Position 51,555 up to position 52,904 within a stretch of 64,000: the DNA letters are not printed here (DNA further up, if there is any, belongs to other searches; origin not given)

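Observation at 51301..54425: ClpC-like double AAA+ unfoldase with an N-terminal two-helix membrane anchor, co-oriented with a small membrane protein.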

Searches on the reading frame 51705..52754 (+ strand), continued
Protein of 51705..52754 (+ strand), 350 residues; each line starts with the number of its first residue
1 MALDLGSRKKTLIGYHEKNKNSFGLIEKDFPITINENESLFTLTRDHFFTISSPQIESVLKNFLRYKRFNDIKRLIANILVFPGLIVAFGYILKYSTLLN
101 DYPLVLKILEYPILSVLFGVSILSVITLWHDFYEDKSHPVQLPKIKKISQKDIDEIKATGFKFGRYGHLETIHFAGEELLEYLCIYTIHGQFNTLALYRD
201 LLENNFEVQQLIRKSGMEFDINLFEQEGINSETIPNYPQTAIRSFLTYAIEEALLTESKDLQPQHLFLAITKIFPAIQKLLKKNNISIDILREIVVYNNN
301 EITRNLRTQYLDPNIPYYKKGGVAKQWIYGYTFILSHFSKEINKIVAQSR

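Call 60: find_encoding_contigs(protein=P0287, flank=5000, max_places=2)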
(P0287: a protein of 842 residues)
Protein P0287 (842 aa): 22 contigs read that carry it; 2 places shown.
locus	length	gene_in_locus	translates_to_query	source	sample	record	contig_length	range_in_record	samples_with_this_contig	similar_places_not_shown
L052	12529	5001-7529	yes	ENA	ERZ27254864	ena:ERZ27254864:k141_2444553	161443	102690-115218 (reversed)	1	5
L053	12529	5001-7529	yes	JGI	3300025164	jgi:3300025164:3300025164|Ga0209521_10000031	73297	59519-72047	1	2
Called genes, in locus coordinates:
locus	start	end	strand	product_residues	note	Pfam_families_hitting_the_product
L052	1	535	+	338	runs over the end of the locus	PF00288:GHMP_kinases_N, PF08544:GHMP_kinases_C (weak)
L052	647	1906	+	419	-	PF05697:Trigger_N, PF00254:FKBP_C, PF05698:Trigger_C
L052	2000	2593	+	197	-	PF00574:CLP_protease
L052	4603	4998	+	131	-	-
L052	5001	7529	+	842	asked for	PF00158:Sigma54_activat (faint), PF13191:AAA_16 (faint), PF17871:AAA_lid_9, PF00004:AAA, PF07724:AAA_2, PF07728:AAA_5, PF10431:ClpB_D2-small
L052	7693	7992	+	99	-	PF01541:GIY-YIG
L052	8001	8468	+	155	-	PF04307:YdjM (faint)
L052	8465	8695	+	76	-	-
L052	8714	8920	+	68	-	-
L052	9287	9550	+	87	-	-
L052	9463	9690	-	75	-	-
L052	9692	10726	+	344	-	PF02016:Peptidase_S66, PF17676:Peptidase_S66C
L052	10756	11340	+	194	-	-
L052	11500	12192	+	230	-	PF05552:MS_channel_1st_1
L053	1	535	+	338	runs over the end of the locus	PF00288:GHMP_kinases_N, PF08544:GHMP_kinases_C (weak)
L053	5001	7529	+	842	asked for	PF00158:Sigma54_activat (faint), PF13191:AAA_16 (faint), PF17871:AAA_lid_9, PF00004:AAA, PF07724:AAA_2, PF07728:AAA_5, PF10431:ClpB_D2-small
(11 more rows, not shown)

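Call 61: find_encoding_contigs(protein=P0268, flank=5000, max_places=2)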
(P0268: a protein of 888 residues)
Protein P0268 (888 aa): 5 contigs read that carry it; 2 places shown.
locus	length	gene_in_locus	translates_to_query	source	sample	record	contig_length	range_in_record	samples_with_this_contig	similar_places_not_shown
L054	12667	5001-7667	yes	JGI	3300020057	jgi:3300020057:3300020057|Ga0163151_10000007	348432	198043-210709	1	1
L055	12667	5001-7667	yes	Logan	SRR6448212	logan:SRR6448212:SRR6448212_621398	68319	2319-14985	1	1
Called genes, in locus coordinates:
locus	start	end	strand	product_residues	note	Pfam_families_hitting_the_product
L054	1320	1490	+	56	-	-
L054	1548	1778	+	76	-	-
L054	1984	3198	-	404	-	PF03033:Glyco_transf_28, PF04101:Glyco_tran_28_C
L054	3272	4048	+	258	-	PF02673:BacA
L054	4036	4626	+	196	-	PF03602:Cons_hypoth95, PF05891:Methyltransf_PK (weak), PF02005:TRM, PF05175:MTS, PF06325:PrmA (weak), PF02475:TRM5-TYW2_MTfase (weak), PF09445:Methyltransf_15 (weak), PF13847:Methyltransf_31, +1 more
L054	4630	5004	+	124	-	-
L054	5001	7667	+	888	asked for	PF05673:DUF815 (faint), PF12775:AAA_7 (faint), PF23569:NBD_SMAX1 (weak), PF17871:AAA_lid_9, PF07724:AAA_2, PF00004:AAA (weak), PF07728:AAA_5 (weak), PF10431:ClpB_D2-small, +3 more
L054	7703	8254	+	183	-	PF04011:LemA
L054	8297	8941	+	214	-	-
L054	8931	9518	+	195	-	-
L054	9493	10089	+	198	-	-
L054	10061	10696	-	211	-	PF06750:A24_N_bact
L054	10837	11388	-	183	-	PF07963:N_methyl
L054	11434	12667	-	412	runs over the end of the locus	PF00482:T2SSF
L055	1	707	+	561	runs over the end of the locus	PF00496:SBP_bac_5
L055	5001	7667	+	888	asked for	PF05673:DUF815 (faint), PF12775:AAA_7 (faint), PF23569:NBD_SMAX1 (weak), PF17871:AAA_lid_9, PF07724:AAA_2, PF00004:AAA (weak), PF07728:AAA_5 (weak), PF10431:ClpB_D2-small, +3 more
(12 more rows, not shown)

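Call 63: find_encoding_contigs(protein=P0281, flank=4000, max_places=1)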
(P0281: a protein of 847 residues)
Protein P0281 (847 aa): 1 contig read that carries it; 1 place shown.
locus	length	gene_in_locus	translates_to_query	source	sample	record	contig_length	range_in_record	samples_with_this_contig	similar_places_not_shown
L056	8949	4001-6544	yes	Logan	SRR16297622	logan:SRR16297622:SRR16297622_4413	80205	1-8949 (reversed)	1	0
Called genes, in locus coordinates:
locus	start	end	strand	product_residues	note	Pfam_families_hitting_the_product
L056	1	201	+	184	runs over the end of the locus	PF01966:HD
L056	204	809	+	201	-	PF01135:PCMT, PF01209:Ubie_methyltran (weak), PF13847:Methyltransf_31 (weak), PF08241:Methyltransf_11 (faint), PF13649:Methyltransf_25 (weak)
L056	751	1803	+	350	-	PF02618:YceG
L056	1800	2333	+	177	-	PF01965:DJ-1_PfpI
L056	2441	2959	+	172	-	PF00466:Ribosomal_L10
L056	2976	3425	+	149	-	-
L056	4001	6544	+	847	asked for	PF13191:AAA_16 (faint), PF13401:AAA_22 (faint), PF17871:AAA_lid_9, PF00004:AAA (weak), PF07724:AAA_2, PF07728:AAA_5, PF10431:ClpB_D2-small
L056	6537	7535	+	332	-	PF00188:CAP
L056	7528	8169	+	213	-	PF04203:Sortase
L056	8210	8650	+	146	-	-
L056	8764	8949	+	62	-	?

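Call 64: find_encoding_contigs(protein=P0289, flank=4000, max_places=1)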
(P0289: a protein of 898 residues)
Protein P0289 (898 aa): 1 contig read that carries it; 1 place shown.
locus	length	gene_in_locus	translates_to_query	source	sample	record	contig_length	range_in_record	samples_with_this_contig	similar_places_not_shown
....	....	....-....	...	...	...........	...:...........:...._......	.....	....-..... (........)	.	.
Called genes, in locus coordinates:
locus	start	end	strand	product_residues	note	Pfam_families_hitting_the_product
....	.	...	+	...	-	?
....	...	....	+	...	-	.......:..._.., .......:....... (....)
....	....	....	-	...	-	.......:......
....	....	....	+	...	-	-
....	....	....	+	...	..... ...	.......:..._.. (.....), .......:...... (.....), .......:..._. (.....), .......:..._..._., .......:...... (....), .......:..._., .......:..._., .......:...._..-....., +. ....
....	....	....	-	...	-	-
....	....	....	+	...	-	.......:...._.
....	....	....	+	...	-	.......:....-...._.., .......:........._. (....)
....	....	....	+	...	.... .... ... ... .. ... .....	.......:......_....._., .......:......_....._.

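Call 65: find_encoding_contigs(protein=P0259, flank=4000, max_places=1)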
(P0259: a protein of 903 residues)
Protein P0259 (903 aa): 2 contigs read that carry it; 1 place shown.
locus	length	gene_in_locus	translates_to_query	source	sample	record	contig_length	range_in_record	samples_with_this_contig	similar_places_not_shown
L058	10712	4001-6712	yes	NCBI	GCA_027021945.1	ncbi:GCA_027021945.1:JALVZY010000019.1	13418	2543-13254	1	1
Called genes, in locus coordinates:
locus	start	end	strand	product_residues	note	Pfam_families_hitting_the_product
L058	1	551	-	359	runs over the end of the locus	PF01207:Dus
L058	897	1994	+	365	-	PF02388:FemAB, PF13480:Acetyltransf_6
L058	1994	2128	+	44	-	-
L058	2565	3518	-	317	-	PF01145:Band_7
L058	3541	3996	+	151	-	-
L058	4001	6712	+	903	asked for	PF13191:AAA_16 (faint), PF00004:AAA, PF17871:AAA_lid_9, PF06309:Torsin (weak), PF07724:AAA_2, PF00004:AAA, PF07728:AAA_5, PF10431:ClpB_D2-small, +11 more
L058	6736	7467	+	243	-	PF00590:TP_methylase (weak)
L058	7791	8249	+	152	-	PF01029:NusB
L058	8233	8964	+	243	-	PF14622:Ribonucleas_3_3, PF00636:Ribonuclease_3, PF00035:dsrm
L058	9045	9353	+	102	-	PF00886:Ribosomal_S16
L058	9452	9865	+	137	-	PF13083:KH_KhpA-B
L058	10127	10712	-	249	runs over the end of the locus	?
